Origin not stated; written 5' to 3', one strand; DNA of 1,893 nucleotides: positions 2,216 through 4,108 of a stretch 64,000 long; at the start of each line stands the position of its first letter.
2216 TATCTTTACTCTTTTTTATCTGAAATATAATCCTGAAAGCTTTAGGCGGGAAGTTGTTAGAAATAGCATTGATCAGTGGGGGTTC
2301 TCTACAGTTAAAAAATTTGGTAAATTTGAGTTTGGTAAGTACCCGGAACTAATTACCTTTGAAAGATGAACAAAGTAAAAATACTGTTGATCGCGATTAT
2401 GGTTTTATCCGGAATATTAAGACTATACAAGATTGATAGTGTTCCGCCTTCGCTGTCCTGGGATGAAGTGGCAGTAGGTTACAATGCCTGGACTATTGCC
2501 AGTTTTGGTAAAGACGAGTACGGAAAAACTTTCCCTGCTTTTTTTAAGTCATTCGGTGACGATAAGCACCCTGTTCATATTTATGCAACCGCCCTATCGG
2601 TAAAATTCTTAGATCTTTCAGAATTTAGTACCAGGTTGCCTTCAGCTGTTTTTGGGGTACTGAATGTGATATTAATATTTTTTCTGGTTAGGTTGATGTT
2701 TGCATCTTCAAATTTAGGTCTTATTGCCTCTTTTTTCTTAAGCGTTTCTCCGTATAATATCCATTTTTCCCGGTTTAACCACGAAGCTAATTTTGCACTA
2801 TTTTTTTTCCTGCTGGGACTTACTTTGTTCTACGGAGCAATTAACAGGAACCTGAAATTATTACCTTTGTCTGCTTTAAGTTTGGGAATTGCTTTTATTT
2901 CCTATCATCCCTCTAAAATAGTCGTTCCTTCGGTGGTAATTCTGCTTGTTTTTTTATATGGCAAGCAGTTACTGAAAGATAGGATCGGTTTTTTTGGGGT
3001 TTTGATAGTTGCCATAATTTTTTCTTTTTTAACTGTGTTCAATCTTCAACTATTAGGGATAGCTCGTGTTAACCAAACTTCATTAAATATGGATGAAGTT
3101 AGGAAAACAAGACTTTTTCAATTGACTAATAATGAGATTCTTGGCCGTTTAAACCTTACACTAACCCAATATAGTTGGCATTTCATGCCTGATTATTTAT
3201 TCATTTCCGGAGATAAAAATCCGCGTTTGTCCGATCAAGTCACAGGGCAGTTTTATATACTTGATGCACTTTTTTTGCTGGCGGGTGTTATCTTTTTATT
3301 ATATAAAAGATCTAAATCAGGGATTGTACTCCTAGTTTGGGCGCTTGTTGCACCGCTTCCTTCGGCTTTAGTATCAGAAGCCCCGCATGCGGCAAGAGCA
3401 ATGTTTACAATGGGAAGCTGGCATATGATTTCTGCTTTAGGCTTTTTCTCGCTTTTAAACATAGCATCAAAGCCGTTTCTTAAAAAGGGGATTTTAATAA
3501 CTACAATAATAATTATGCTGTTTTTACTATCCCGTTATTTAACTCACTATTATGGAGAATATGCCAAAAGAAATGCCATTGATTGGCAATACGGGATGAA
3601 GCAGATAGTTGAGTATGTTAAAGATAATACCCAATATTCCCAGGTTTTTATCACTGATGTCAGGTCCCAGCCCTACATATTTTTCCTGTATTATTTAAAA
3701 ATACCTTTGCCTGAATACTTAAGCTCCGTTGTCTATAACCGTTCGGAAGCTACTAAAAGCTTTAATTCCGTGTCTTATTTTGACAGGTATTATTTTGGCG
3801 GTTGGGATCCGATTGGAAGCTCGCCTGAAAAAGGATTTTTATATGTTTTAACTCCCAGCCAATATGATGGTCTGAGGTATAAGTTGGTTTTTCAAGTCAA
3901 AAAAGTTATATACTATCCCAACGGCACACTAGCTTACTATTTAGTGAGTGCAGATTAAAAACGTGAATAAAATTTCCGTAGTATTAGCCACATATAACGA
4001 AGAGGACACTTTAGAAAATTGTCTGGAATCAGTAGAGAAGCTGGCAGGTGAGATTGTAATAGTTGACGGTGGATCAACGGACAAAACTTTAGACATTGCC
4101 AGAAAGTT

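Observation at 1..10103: Tandem triplication of PMT_2/GT39-like GT-C enzymes in an operon with a DPM1-like GT2 gene, GT4 enzymes and a flippase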

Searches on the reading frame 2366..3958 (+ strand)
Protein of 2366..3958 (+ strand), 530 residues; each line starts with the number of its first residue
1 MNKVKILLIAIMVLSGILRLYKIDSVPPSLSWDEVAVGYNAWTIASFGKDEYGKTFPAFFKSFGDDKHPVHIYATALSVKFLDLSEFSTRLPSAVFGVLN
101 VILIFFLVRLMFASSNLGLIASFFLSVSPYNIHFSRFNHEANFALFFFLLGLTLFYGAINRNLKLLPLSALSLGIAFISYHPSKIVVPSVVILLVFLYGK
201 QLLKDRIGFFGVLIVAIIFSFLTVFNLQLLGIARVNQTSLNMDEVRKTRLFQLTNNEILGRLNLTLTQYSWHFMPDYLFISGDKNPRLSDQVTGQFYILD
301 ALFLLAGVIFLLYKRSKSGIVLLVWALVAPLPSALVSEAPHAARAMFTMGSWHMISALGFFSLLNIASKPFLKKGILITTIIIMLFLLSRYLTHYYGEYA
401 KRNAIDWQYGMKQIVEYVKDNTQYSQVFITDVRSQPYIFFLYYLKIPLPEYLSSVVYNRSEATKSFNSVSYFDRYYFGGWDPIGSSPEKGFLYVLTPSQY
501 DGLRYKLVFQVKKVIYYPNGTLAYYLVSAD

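Call 5: search_protein_families(library=pfam, proteins=[window:2366-3958:+], max_evalue=0.01)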
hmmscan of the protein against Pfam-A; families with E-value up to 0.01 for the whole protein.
window:2366-3958:+ (530 aa): 3 families
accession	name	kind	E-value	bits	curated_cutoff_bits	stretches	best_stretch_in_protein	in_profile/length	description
PF13231.12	PMT_2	-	1.9e-17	64.4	26.1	1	66-220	1-155/160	Dolichyl-phosphate-mannose-protein mannosyltransferase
PF02366.24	PMT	-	8.5e-07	29.2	22.7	1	10-221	2-219/245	Dolichyl-phosphate-mannose-protein mannosyltransferase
PF04932.20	Wzy_C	-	0.0098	16.1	31.7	1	169-274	3-95/149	O-Antigen ligase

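Call 13: search_protein_families(library=ncbifam, proteins=[window:2366-3958:+], max_evalue=0.01)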
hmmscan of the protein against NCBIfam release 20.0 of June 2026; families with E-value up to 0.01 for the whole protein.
window:2366-3958:+ (530 aa): 1 family
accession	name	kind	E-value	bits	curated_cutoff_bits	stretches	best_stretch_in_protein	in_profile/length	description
TIGR03663.1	TIGR03663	subfamily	4.2e-11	42.5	126.25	1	6-181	2-164/435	flippase activity-associated protein Agl23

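Call 17: find_homologous_proteins(query=window:2366-3958:+)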
Query window:2366-3958:+ (530 aa): 938 proteins with E <= 0.001 among 8000 candidates; the best 120 are listed.
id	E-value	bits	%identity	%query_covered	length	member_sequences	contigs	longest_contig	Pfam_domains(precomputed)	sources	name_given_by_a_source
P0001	0.0e+0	1142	100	98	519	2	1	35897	PF02366.25,PF13231.13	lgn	-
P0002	5.7e-295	997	84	100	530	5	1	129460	PF02366.25,PF13231.13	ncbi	-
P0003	5.2e-285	964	81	100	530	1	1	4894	PF02366.25,PF13231.13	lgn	-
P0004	1.0e-284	963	80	100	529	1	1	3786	PF02366.25,PF13231.13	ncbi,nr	ncbi:MAG: glycosyltransferase family 39 protein [Candidatus Daviesbacteria bacterium]|nr:glycosyltra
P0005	3.6e-256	869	71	100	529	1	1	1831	PF02366.25,PF13231.13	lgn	-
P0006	3.1e-246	836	70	100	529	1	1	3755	PF02366.25,PF13231.13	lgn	-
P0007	3.3e-245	833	69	100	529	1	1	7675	PF13231.13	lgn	-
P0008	9.0e-245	832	69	100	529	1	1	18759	PF02366.25,PF13231.13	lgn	-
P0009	6.0e-244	829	69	99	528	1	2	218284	PF02366.25,PF13231.13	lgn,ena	-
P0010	2.2e-241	820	69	96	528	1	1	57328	PF02366.25,PF13231.13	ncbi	-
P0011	6.4e-239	812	68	100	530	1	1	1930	PF02366.25,PF13231.13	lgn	-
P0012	8.3e-239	812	67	100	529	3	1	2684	PF02366.25,PF13231.13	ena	-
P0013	2.5e-237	807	69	99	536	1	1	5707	PF02366.25,PF13231.13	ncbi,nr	ncbi:MAG: glycosyltransferase family 39 protein, partial [Actinobacteria bacterium]|nr:glycosyltrans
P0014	1.2e-233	795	67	99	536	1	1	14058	PF02366.25,PF13231.13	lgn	-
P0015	9.7e-233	792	65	100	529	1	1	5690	PF02366.25,PF13231.13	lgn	-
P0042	3.8e-214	731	62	99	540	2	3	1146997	PF02366.25,PF13231.13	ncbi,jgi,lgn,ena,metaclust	metaclust:\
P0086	3.9e-206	704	60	100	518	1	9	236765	PF02366.25,PF13231.13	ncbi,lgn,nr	ncbi:glycosyltransferase family 39 protein [Candidatus Daviesbacteria bacterium]|nr:glycosyltransfer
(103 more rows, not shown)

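Call 18: find_encoding_contigs(protein=P0001, flank=10000, max_places=3)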
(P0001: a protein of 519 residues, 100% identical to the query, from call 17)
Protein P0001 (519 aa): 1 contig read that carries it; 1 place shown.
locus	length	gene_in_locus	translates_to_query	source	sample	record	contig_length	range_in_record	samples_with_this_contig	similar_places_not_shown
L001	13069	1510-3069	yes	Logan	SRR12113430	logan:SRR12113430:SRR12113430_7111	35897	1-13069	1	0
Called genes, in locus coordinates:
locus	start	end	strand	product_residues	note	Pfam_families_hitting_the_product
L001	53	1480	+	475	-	PF02366:PMT (weak), PF13231:PMT_2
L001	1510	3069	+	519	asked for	PF02366:PMT (weak), PF13231:PMT_2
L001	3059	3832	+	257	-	PF00535:Glycos_transf_2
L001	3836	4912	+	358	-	PF13439:Glyco_transf_4, PF00534:Glycos_transf_1, PF13692:Glyco_trans_1_4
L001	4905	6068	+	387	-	PF04188:Mannosyl_trans2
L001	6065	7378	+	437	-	PF01943:Polysacc_synt, PF13440:Polysacc_synt_3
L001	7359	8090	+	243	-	PF00535:Glycos_transf_2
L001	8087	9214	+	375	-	PF13439:Glyco_transf_4, PF20706:GT4-conflict, PF00534:Glycos_transf_1, PF13692:Glyco_trans_1_4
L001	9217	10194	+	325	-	PF01073:3Beta_HSD, PF01370:Epimerase, PF05368:NmrA (faint), PF07993:NAD_binding_4 (faint), PF13460:NAD_binding_10 (weak), PF16363:GDP_Man_Dehyd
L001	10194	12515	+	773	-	-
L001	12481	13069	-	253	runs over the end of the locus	PF00535:Glycos_transf_2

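Call 19: find_encoding_contigs(protein=P0002, flank=10000, max_places=3)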
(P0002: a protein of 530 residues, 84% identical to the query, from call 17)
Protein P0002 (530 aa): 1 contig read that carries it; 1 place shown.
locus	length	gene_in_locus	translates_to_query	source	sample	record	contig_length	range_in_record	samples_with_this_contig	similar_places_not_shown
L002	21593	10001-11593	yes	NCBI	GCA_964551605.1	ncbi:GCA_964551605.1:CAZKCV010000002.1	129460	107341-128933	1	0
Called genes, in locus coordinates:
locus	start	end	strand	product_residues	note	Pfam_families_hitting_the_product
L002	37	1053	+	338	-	PF00534:Glycos_transf_1, PF13692:Glyco_trans_1_4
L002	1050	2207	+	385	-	-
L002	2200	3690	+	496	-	PF13231:PMT_2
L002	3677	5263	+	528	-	PF13231:PMT_2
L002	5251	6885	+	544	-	PF13231:PMT_2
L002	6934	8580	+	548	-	PF02366:PMT, PF13231:PMT_2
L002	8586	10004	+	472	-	PF13231:PMT_2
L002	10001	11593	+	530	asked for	PF02366:PMT, PF13231:PMT_2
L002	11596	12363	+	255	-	PF00535:Glycos_transf_2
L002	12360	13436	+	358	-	PF13439:Glyco_transf_4, PF20706:GT4-conflict (weak), PF00534:Glycos_transf_1, PF13692:Glyco_trans_1_4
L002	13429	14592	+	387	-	PF04188:Mannosyl_trans2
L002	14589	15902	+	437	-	PF01943:Polysacc_synt, PF13440:Polysacc_synt_3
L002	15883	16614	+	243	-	PF00535:Glycos_transf_2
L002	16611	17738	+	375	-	PF13439:Glyco_transf_4, PF20706:GT4-conflict, PF00534:Glycos_transf_1, PF13692:Glyco_trans_1_4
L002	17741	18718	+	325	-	PF01073:3Beta_HSD, PF01370:Epimerase, PF05368:NmrA (faint), PF07993:NAD_binding_4 (faint), PF13460:NAD_binding_10 (weak), PF16363:GDP_Man_Dehyd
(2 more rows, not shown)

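Call 20: search_solved_structures(query=window:2366-3958:+, max_evalue=1, show_alignments=2)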
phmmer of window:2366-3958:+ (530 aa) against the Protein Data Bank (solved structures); distinct sequences matched with E-value up to 1: 1.
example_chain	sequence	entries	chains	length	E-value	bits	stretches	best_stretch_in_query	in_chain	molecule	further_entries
6el2_A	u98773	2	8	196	0.39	12.9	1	390-447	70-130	Transcriptional regulator TetR family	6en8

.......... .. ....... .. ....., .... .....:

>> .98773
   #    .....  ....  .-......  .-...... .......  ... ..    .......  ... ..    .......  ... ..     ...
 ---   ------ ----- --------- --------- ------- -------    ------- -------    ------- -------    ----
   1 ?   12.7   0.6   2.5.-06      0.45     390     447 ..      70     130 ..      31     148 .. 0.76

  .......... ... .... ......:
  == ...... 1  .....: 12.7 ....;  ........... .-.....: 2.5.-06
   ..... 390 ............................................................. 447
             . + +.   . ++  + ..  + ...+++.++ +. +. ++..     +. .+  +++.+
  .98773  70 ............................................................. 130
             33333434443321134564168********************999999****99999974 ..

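Call 25: find_encoding_contigs(protein=P0042, flank=10000, max_places=2)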
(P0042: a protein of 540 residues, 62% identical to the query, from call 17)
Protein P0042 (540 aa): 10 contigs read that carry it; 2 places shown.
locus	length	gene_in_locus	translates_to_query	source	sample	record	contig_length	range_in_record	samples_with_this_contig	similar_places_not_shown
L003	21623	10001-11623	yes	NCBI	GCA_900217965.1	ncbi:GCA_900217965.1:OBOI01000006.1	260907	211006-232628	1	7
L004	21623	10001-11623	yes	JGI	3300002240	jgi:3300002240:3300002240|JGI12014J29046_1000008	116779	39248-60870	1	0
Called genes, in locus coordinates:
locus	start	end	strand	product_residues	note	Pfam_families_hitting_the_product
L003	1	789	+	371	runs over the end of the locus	PF06728:PIG-U (weak)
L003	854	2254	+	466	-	PF13231:PMT_2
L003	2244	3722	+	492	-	PF13231:PMT_2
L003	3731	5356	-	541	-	PF13231:PMT_2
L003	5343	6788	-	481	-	PF00535:Glycos_transf_2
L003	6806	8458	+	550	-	PF02366:PMT, PF13231:PMT_2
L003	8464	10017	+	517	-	PF02366:PMT (weak), PF13231:PMT_2 (weak)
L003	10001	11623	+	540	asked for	PF02366:PMT, PF13231:PMT_2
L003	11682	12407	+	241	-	PF00535:Glycos_transf_2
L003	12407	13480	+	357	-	PF13439:Glyco_transf_4 (weak), PF00534:Glycos_transf_1, PF13692:Glyco_trans_1_4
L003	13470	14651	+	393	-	PF04188:Mannosyl_trans2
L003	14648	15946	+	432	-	PF01943:Polysacc_synt, PF13440:Polysacc_synt_3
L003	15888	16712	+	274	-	PF00535:Glycos_transf_2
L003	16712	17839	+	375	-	PF13439:Glyco_transf_4, PF13579:Glyco_trans_4_4 (weak), PF20706:GT4-conflict, PF00534:Glycos_transf_1, PF13692:Glyco_trans_1_4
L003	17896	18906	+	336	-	PF00106:adh_short (faint), PF01073:3Beta_HSD, PF01370:Epimerase, PF02719:Polysacc_synt_2 (faint), PF05368:NmrA (weak), PF16363:GDP_Man_Dehyd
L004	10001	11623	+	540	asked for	PF02366:PMT, PF13231:PMT_2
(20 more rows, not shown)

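Call 26: find_encoding_contigs(protein=P0086, flank=10000, max_places=2)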
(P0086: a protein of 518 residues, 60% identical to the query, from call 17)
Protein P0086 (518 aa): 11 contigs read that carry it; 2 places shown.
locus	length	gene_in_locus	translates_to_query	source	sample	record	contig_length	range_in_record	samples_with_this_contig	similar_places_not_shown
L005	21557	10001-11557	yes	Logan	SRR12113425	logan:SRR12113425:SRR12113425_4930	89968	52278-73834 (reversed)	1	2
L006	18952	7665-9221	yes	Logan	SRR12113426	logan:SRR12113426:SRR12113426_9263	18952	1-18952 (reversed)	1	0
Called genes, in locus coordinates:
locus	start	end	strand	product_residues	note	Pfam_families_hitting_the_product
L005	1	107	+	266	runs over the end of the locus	PF00535:Glycos_transf_2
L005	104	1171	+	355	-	PF00534:Glycos_transf_1, PF13692:Glyco_trans_1_4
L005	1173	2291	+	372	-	PF09594:GT87 (weak)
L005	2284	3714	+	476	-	PF13231:PMT_2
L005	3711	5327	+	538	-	PF13231:PMT_2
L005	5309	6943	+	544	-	PF13231:PMT_2 (weak)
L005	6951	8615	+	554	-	PF02366:PMT, PF13231:PMT_2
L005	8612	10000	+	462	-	PF13231:PMT_2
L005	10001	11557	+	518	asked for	PF02366:PMT, PF13231:PMT_2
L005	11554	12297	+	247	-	PF00535:Glycos_transf_2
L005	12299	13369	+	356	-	PF13439:Glyco_transf_4, PF13579:Glyco_trans_4_4, PF20706:GT4-conflict, PF00534:Glycos_transf_1, PF13692:Glyco_trans_1_4, PF13524:Glyco_trans_1_2 (weak)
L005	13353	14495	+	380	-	PF04188:Mannosyl_trans2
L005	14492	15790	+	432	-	PF01943:Polysacc_synt, PF13440:Polysacc_synt_3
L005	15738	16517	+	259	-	PF00535:Glycos_transf_2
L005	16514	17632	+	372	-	PF13439:Glyco_transf_4, PF20706:GT4-conflict, PF00534:Glycos_transf_1, PF13692:Glyco_trans_1_4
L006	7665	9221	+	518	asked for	PF02366:PMT, PF13231:PMT_2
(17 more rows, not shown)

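Call 32: search_solved_structures(query=A2, max_evalue=1, show_alignments=2)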
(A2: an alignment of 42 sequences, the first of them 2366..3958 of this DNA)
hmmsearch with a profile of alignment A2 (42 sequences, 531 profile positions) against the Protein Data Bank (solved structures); distinct sequences matched with E-value up to 1: 3.
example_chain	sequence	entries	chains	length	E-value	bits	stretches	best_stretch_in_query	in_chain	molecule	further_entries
5ezm_A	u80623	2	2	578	0.0042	19.1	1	68-221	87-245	4-amino-4-deoxy-L-arabinose transferase or related glycosyltransferases of PMT family | 4-amino-4-deoxy-L-arabinose (L-Ara4N) transferase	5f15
6el2_A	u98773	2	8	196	0.0046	18.9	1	386-448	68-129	Transcriptional regulator TetR family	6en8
8i9p_Lh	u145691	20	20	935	0.046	15.6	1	98-197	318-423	dolichyl-diphosphooligosaccharide--protein glycotransferase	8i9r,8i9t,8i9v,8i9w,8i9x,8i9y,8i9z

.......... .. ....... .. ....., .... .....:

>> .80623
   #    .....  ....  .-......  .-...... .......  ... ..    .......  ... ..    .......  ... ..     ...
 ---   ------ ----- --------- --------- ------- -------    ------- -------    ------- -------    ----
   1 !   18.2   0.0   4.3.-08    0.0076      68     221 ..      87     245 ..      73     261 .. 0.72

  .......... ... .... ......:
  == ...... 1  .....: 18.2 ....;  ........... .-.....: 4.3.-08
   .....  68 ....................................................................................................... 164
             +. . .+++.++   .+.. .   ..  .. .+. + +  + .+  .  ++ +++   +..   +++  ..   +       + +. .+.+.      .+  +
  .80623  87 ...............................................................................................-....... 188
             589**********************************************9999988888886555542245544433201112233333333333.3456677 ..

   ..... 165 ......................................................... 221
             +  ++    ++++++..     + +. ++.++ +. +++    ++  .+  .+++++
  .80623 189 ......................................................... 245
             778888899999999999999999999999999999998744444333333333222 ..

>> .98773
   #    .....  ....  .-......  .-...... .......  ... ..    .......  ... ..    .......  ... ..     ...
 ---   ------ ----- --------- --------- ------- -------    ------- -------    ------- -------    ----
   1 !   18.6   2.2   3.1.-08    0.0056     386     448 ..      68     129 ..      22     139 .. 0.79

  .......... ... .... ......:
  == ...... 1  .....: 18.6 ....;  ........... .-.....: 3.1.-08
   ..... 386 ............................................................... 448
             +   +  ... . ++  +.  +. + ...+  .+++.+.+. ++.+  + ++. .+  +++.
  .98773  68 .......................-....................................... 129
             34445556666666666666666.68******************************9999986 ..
